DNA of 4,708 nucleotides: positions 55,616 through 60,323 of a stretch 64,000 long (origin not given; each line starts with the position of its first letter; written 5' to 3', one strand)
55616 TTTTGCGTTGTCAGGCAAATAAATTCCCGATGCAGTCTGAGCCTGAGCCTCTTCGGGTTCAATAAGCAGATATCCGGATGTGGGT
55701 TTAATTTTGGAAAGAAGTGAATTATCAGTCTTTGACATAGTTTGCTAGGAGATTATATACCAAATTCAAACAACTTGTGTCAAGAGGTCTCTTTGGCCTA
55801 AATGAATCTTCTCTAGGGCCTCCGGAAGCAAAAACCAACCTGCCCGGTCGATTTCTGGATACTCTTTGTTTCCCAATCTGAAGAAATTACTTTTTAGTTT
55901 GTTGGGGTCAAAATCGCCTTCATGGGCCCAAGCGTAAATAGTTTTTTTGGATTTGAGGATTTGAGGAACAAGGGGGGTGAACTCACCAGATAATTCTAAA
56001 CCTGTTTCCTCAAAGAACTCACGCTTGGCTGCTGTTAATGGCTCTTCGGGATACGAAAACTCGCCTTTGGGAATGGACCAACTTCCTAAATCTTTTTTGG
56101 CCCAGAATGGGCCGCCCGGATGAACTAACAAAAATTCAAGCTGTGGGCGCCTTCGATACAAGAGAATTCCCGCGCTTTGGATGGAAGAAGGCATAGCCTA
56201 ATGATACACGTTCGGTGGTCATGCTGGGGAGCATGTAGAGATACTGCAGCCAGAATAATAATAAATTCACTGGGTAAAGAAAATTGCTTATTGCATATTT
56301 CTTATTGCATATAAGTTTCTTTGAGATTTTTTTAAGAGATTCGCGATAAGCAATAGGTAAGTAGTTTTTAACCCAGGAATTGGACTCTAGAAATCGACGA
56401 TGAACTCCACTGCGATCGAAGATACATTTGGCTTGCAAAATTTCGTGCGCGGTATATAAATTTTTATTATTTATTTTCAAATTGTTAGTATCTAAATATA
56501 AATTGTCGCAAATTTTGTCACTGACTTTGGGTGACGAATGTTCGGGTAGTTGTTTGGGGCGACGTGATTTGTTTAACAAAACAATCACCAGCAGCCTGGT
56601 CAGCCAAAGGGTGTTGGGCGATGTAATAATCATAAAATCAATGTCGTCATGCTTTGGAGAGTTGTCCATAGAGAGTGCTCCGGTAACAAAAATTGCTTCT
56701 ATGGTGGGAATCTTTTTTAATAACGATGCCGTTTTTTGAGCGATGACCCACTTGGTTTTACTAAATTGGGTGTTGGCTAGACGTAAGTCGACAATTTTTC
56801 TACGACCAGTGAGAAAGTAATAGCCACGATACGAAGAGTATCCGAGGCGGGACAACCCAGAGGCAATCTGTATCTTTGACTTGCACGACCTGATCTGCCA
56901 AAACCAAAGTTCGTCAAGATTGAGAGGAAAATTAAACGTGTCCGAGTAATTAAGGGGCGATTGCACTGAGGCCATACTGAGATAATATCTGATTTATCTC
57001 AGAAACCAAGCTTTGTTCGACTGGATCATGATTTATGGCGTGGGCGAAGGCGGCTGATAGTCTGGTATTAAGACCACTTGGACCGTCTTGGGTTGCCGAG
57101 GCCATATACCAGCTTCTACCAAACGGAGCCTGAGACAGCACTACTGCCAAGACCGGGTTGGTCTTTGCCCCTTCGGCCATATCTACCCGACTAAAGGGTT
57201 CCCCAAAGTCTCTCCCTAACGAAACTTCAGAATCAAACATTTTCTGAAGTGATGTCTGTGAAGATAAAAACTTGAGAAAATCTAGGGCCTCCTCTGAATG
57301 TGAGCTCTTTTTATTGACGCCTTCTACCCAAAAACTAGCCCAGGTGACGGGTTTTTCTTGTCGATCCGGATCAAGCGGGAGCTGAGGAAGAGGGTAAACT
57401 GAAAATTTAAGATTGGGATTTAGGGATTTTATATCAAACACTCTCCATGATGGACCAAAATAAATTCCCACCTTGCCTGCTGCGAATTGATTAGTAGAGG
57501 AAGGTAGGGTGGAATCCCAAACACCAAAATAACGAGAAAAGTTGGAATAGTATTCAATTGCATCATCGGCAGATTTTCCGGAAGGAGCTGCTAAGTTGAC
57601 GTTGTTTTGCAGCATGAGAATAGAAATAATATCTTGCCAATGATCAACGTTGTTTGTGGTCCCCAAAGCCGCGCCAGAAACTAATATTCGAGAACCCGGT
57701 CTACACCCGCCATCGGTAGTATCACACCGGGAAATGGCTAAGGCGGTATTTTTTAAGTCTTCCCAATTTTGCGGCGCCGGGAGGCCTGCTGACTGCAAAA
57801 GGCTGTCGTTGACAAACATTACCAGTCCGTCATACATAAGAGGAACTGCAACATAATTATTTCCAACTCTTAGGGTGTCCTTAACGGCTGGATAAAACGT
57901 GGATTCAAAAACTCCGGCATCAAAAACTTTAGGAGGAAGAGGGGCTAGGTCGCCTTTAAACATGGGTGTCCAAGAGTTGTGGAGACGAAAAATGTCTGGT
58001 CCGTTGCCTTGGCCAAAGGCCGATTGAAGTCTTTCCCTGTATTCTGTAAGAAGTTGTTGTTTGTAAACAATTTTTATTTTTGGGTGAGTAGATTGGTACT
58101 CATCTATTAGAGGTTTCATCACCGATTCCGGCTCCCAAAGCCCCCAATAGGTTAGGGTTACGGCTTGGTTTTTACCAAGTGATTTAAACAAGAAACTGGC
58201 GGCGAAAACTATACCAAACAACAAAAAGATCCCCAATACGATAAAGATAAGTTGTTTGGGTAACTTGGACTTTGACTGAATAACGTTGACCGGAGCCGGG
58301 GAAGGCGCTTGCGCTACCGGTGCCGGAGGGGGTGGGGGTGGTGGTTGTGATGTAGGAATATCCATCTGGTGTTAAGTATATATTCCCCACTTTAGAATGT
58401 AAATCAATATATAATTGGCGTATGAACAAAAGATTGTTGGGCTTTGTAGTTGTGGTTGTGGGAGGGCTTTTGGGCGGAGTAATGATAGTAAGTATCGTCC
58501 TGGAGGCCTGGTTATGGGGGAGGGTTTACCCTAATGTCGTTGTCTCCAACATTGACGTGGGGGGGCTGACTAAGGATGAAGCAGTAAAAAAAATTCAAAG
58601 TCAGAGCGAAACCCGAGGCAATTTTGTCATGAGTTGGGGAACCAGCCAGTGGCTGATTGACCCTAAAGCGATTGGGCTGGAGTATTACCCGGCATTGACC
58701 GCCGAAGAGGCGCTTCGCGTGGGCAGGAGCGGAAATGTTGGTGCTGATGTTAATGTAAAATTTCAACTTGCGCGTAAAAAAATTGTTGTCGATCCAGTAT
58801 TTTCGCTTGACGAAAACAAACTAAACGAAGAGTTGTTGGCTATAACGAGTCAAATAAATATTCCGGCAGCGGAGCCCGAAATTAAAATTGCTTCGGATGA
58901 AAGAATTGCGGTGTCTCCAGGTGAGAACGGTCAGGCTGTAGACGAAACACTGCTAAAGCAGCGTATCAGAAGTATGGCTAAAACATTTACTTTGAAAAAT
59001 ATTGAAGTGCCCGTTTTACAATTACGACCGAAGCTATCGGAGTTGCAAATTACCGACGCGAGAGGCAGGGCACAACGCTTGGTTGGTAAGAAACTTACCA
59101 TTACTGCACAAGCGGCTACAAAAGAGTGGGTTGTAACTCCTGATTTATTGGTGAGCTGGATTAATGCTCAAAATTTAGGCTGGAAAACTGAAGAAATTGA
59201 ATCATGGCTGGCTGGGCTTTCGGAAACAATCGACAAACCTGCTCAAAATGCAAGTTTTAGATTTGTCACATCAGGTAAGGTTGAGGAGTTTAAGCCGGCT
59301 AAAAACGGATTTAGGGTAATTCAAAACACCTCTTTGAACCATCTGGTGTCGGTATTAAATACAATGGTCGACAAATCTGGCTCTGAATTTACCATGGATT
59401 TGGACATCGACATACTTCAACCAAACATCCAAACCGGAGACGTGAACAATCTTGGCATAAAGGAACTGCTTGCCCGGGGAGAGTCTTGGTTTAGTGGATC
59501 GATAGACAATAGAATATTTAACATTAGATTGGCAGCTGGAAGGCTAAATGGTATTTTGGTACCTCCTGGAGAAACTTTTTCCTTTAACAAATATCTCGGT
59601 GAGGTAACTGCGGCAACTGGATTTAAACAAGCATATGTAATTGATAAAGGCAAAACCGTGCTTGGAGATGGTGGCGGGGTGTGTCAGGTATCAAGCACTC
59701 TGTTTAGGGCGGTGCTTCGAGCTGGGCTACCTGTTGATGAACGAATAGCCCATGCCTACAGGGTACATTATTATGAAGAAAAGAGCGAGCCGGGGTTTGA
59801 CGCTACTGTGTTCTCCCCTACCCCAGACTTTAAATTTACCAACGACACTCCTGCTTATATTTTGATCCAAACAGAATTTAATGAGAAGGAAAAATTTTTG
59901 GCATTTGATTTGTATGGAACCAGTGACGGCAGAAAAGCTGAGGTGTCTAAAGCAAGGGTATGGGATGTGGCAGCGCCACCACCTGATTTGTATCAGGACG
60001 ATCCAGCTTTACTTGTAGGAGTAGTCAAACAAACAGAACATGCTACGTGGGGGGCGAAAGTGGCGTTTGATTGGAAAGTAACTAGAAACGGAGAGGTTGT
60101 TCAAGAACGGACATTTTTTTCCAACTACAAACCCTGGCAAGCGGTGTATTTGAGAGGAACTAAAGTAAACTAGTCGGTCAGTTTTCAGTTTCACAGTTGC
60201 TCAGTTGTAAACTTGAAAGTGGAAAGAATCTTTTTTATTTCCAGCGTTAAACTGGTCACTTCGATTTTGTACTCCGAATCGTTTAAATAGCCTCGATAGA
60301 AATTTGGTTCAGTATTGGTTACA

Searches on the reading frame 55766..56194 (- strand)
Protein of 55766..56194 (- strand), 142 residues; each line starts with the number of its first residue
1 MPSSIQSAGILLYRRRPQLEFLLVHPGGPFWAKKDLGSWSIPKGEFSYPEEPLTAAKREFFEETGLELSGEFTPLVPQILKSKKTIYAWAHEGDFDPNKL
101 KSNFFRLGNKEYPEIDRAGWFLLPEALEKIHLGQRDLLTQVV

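Call 89: search_protein_families(library=pfam, proteins=[window:55766-56194:-], max_evalue=0.001)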
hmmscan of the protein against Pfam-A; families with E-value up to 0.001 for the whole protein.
window:55766-56194:- (142 aa): 1 family
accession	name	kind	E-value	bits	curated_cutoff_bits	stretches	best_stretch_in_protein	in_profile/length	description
PF00293.34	NUDIX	-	6.8e-11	42.7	21.1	1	7-138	5-131/134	NUDIX domain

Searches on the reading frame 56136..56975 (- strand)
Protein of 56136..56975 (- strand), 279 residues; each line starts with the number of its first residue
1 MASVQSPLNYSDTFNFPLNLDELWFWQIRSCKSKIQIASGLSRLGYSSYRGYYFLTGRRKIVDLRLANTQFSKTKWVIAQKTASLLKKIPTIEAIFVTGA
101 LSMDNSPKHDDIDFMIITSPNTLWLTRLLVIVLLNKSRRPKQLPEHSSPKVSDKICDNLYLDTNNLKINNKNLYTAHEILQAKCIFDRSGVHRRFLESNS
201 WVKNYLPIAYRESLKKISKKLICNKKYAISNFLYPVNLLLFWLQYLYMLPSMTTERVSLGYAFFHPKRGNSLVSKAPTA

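Call 10: search_protein_families(library=pfam, proteins=[window:56136-56975:-], max_evalue=0.001)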
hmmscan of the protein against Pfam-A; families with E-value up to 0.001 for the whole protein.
window:56136-56975:- (279 aa): 1 family
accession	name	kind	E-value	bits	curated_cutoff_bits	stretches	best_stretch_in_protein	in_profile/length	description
PF18765.7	Polbeta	-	0.0009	19.8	26.9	0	80-129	1-50/93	Polymerase beta, Nucleotidyltransferase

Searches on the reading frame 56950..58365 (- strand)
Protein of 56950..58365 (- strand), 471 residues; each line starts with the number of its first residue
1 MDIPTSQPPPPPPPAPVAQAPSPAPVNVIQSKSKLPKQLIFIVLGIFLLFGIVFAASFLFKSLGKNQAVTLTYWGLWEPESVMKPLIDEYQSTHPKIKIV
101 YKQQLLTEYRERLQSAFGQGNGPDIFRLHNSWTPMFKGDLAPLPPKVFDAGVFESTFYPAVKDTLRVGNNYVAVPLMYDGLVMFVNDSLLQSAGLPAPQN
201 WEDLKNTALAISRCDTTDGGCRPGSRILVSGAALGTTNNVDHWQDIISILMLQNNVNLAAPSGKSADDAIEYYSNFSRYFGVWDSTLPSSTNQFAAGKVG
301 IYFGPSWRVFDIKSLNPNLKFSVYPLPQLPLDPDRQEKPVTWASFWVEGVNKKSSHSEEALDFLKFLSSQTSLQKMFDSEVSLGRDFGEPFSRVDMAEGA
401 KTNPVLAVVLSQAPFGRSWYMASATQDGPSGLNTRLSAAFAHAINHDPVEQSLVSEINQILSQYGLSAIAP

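Call 10: search_protein_families(library=pfam, proteins=[window:56950-58365:-], max_evalue=0.001)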
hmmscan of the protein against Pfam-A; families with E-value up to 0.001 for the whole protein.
window:56950-58365:- (471 aa): 2 families
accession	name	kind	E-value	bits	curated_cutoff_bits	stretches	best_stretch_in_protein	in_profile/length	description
PF01547.30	SBP_bac_1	-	1.5e-28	101.2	26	1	81-369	9-302/307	Bacterial extracellular solute-binding protein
PF13416.11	SBP_bac_8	-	5.5e-27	95.7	27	1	86-378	2-254/279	Bacterial extracellular solute-binding protein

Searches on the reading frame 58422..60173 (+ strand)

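Call 10: search_protein_families(library=pfam, proteins=[window:58422-60173:+], max_evalue=0.001)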
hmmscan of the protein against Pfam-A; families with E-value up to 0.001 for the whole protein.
window:58422-60173:+ (583 aa): 2 families
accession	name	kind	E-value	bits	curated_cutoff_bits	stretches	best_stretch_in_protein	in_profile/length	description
PF04294.18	VanW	-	1.8e-42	144.4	27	1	363-490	1-124/130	VanW like protein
PF12229.13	PG_binding_4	-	5.3e-21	75.4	22.1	2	77-184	1-106/117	Putative peptidoglycan binding domain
